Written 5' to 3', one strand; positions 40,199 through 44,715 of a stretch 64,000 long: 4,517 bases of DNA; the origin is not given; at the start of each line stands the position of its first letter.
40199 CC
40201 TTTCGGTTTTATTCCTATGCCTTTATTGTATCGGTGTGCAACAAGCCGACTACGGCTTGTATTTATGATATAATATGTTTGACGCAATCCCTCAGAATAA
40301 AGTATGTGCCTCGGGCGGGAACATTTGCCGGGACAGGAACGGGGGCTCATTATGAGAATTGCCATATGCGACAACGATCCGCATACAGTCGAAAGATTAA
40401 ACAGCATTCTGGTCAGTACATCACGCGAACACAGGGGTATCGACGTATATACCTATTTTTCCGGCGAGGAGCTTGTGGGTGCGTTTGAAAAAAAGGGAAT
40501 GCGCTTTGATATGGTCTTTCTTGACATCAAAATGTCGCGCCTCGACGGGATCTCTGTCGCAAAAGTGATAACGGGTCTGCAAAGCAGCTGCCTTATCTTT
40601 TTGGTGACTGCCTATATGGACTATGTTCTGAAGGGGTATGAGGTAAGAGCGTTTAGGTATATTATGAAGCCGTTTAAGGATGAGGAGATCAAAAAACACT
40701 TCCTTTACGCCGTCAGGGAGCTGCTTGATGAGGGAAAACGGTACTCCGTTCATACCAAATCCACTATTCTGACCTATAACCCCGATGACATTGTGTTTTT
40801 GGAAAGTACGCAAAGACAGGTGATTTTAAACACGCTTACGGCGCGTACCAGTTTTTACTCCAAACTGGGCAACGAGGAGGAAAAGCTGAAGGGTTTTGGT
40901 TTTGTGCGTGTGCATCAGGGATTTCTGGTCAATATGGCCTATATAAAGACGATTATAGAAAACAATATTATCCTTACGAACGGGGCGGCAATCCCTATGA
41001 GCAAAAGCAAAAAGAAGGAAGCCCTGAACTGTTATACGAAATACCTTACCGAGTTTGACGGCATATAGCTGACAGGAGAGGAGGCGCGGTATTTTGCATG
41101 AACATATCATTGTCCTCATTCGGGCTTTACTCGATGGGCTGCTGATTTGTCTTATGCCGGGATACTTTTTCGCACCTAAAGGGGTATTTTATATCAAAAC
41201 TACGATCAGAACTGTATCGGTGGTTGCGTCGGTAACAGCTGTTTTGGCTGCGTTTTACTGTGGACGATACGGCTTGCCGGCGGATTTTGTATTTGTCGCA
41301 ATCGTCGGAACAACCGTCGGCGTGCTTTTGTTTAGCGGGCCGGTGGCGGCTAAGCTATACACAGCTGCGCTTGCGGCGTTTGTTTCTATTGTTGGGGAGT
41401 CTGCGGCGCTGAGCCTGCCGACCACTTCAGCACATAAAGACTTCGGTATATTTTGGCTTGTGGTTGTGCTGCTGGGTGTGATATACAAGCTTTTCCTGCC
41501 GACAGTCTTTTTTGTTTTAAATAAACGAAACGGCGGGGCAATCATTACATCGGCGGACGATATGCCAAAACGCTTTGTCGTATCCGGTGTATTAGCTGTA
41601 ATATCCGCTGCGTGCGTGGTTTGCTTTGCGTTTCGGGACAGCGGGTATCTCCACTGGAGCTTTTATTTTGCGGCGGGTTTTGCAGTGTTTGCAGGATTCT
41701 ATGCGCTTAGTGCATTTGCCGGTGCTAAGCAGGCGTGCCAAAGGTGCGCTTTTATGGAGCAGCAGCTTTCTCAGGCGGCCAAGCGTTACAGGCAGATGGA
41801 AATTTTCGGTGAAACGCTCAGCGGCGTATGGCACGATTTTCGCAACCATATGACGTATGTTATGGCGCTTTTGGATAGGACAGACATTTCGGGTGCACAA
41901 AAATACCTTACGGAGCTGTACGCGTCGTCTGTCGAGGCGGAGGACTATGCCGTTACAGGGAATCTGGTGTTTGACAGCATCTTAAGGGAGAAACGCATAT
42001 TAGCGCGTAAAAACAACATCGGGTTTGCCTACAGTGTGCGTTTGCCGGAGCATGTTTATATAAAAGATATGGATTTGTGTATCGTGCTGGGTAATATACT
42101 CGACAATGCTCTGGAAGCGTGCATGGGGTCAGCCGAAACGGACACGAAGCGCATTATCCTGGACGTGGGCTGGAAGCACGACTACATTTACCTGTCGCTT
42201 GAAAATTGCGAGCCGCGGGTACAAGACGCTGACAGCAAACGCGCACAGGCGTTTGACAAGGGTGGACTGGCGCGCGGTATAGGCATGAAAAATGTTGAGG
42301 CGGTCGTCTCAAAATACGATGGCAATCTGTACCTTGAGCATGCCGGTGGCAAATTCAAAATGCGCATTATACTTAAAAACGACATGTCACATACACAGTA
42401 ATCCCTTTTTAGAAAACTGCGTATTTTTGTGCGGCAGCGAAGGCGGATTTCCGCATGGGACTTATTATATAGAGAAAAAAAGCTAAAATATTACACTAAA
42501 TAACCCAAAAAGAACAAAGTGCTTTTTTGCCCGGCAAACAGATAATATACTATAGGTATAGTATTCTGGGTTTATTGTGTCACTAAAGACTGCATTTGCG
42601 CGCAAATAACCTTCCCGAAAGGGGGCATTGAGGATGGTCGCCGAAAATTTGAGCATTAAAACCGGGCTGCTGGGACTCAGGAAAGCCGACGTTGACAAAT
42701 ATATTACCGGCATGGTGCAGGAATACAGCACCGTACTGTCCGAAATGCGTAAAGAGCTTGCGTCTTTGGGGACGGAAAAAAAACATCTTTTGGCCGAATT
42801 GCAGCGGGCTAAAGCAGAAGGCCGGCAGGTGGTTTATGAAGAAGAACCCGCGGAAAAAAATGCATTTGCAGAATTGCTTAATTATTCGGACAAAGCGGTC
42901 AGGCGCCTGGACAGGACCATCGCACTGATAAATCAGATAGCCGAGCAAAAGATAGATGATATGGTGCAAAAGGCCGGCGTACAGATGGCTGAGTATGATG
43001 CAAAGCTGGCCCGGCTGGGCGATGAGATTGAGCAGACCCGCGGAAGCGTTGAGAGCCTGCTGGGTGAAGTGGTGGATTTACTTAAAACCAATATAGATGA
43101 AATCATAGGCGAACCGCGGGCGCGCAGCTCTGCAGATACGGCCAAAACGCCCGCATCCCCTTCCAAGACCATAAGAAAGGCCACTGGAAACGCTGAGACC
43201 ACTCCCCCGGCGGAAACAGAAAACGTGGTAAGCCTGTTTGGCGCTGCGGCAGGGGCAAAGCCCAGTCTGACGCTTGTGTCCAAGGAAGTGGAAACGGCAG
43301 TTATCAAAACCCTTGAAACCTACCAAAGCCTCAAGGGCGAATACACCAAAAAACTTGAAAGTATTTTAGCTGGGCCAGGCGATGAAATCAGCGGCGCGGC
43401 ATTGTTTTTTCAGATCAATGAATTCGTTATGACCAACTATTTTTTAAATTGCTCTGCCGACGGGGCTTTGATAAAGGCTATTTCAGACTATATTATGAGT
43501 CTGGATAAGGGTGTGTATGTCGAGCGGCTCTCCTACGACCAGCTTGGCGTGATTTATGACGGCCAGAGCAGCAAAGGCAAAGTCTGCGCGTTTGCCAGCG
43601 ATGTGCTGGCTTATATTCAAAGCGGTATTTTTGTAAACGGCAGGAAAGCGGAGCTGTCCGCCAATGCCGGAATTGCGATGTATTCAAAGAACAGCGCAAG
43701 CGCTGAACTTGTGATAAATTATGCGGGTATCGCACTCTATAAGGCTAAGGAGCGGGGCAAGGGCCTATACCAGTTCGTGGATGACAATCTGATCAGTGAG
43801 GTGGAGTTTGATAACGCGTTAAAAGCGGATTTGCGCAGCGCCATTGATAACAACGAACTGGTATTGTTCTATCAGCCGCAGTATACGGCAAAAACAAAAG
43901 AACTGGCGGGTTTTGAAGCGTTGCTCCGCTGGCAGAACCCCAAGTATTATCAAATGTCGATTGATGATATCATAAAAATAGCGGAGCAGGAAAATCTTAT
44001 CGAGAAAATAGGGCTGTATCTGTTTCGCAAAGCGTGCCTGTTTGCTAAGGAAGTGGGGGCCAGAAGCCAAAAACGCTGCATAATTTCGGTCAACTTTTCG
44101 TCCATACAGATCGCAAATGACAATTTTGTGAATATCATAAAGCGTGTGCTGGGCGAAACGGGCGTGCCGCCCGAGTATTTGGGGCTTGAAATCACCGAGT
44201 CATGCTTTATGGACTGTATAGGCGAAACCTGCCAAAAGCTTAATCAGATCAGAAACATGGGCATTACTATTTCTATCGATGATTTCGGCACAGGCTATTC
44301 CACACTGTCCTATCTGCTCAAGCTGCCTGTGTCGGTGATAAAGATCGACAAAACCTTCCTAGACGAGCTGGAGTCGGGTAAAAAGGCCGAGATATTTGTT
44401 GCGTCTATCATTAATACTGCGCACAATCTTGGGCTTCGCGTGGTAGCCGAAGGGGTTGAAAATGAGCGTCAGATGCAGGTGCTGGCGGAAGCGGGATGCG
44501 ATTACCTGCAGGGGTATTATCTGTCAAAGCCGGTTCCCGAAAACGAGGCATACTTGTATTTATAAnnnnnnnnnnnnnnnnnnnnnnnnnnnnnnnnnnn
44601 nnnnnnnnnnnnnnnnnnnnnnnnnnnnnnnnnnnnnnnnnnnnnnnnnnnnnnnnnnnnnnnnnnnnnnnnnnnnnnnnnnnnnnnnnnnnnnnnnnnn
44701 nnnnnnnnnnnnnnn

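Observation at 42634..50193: Three proteins in one locus share a DivIVA-type N-terminal motif, one of them fused to GGDEF*-EAL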

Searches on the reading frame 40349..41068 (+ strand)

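Call 36: search_protein_families(library=pfam, proteins=[window:40349-41068:+], max_evalue=0.001)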
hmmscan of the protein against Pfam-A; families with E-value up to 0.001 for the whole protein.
window:40349-41068:+ (239 aa): 2 families
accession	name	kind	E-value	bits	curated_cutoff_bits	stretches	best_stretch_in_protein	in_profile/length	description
PF04397.21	LytTR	-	4.4e-17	62.5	22.6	1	140-224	3-92/98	LytTr DNA-binding domain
PF00072.30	Response_reg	-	1.7e-15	57.6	30.2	1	4-117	1-109/111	Response regulator receiver domain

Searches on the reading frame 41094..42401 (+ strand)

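Call 36: search_protein_families(library=pfam, proteins=[window:41094-42401:+], max_evalue=0.001)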
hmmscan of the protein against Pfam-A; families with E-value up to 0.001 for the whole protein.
window:41094-42401:+ (435 aa): 2 families
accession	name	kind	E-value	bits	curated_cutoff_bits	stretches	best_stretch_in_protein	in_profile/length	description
PF14501.12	HATPase_c_5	-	1.5e-16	60.6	22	1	323-427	1-101/102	GHKL domain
PF02518.31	HATPase_c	-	2.3e-05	25.2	26.4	1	327-427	5-107/111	Histidine kinase-, DNA gyrase B-, and HSP90-like ATPase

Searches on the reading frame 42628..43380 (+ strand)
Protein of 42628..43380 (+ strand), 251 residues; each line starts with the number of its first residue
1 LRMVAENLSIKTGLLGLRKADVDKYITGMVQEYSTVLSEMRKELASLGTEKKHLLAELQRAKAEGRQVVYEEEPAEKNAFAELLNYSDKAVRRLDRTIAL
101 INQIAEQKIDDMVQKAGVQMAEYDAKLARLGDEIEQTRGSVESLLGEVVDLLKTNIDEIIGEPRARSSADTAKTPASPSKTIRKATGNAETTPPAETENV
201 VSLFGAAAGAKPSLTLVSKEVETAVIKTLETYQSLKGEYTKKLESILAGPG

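Call 12: find_homologous_proteins(query=window:42628-43380:+, max_evalue=0.001)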
Query window:42628-43380:+: 3279 candidates shared short words with the query, none scored E <= 0.001.
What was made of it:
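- Tried and rejected: find_homologous_proteins with the P1 N-terminal 251 residues returned nothing, not even the protein itself (call 12).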

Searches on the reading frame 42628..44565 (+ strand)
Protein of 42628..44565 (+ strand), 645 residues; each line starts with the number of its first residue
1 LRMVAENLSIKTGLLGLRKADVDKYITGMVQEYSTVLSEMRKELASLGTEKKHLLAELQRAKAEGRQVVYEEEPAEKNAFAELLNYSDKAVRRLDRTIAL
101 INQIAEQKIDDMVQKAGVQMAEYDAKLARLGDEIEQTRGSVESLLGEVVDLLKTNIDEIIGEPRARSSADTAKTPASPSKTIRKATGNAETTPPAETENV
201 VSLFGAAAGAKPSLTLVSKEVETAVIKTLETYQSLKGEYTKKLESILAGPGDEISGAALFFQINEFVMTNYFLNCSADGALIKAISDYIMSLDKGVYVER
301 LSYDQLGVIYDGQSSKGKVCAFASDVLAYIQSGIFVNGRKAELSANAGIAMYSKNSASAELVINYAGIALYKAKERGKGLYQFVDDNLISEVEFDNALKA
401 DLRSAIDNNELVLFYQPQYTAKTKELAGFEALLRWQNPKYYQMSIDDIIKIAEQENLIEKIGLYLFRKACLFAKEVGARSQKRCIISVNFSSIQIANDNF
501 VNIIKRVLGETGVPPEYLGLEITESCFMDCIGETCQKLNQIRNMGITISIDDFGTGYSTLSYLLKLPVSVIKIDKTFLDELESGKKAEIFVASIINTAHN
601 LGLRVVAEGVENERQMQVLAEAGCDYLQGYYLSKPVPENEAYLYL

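Call 3: search_protein_families(library=pfam, proteins=[window:42628-44565:+], max_evalue=1)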
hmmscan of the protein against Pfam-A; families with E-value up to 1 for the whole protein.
window:42628-44565:+ (645 aa): 9 families
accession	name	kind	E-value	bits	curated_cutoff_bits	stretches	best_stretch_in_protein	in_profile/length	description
PF00563.25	EAL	-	1e-67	228.4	31.3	1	400-635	2-236/236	EAL domain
PF00990.26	GGDEF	-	6.5e-07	29.7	23.8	1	258-378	35-159/161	Diguanylate cyclase, GGDEF domain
PF05103.18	DivIVA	-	0.034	14.6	28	1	7-135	8-124/131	DivIVA protein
PF00038.26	Filament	-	0.041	13.9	40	1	24-150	43-167/313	Intermediate filament protein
PF22555.1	DAM-like-phage1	-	0.059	13.1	27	1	403-454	161-213/274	Phage DNA Adenine Methylase-like domain 1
PF14362.11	DUF4407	-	0.15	11.7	31.3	0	102-176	110-185/297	Domain of unknown function (DUF4407)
PF10168.15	Nup88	-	0.17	10.1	24.4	1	32-141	540-647/702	Nuclear pore component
PF25764.1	KIF21A_4th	-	0.22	11.6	33.1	1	6-64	35-90/183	KIF21A-like domain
PF09602.15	PhaP_Bmeg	-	0.54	10.6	28.3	0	217-246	27-56/168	Polyhydroxyalkanoic acid inclusion protein (PhaP_Bmeg)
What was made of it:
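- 43399..43761 (+): P1 degenerate GGDEF domain (SYDQL replaces GGDEF; no RxxD I-site). Pfam GGDEF E=6.5e-7, a partial match to profile positions 35-159 of 161 (call 3).
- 43825..44532 (+): P1 EAL domain with all catalytic motifs intact. Pfam EAL E=1e-67 (call 3).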

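Call 4: search_protein_families(library=ncbifam, proteins=[window:42628-44565:+], max_evalue=1)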
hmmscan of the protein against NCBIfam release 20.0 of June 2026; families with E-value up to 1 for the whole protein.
window:42628-44565:+ (645 aa): 26 families (the best 25 are shown)
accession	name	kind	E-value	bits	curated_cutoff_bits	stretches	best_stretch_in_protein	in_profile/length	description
NF045675.1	PhdiestaseDibA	equivalog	1.2e-83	281.5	980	1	253-639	232-619/623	phosphodiesterase DibA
NF008467.0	PRK11359.1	equivalog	6.4e-75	252.6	857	1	255-640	404-787/800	oxygen-sensing cyclic-di-GMP phosphodiesterase DosP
NF052458.1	PhdiestGepA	equivalog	1.4e-70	238.5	1200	1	254-640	449-836/840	phosphodiesterase GepA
NF053781.1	cdiGMPphdstlr2612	equivalog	5.5e-69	233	1600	1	254-640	871-1260/1268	Tlr1612 family c-di-GMP phosphodiesterase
NF007474.0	PRK10060.1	equivalog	5.1e-63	213.3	782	1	260-639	271-648/663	cyclic di-GMP phosphodiesterase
NF008807.1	PRK11829.1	equivalog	7.1e-56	189.6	733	1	297-640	315-657/670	biofilm formation regulator HmsP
NF007839.0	PRK10551.1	equivalog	3.6e-41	141.3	461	1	400-640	266-505/518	cyclic di-GMP phosphodiesterase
NF052596.1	RR_EAL_PvrR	equivalog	4.8e-36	124.2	580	1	397-640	142-384/398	response regulator cyclic di-GMP phosphodiesterase PvrR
NF007298.0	PRK09776.1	equivalog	1.4e-34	119.2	1135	1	260-637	720-1098/1111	diguanylate cyclase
NF045673.1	c-di-GMPRcptLapD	equivalog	1e-22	80.2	1020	1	242-637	253-646/647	cyclic di-GMP receptor LapD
NF008281.1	PRK11059.1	equivalog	5e-20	71.3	663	1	280-637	281-631/633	RNase E specificity factor CsrD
NF052265.1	EAL_dom_RimA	equivalog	1.3e-19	70.5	430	1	511-637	109-235/248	S6 modification regulatory phosphodiesterase RimA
NF051476.1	CDiGphdiTpdA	equivalog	1e-16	60.9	1000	1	415-632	364-567/570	cyclic di-GMP phosphodiesterase TpdA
NF008617.0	PRK11596.1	equivalog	4.4e-09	36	190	1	536-637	144-244/255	cyclic-guanylate-specific phosphodiesterase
NF051880.1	FlagAsmCDGMPTipF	equivalog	1.8e-08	33.7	600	1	396-638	147-396/421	flagella assembly cyclic-di-GMP phosphodiesterase TipF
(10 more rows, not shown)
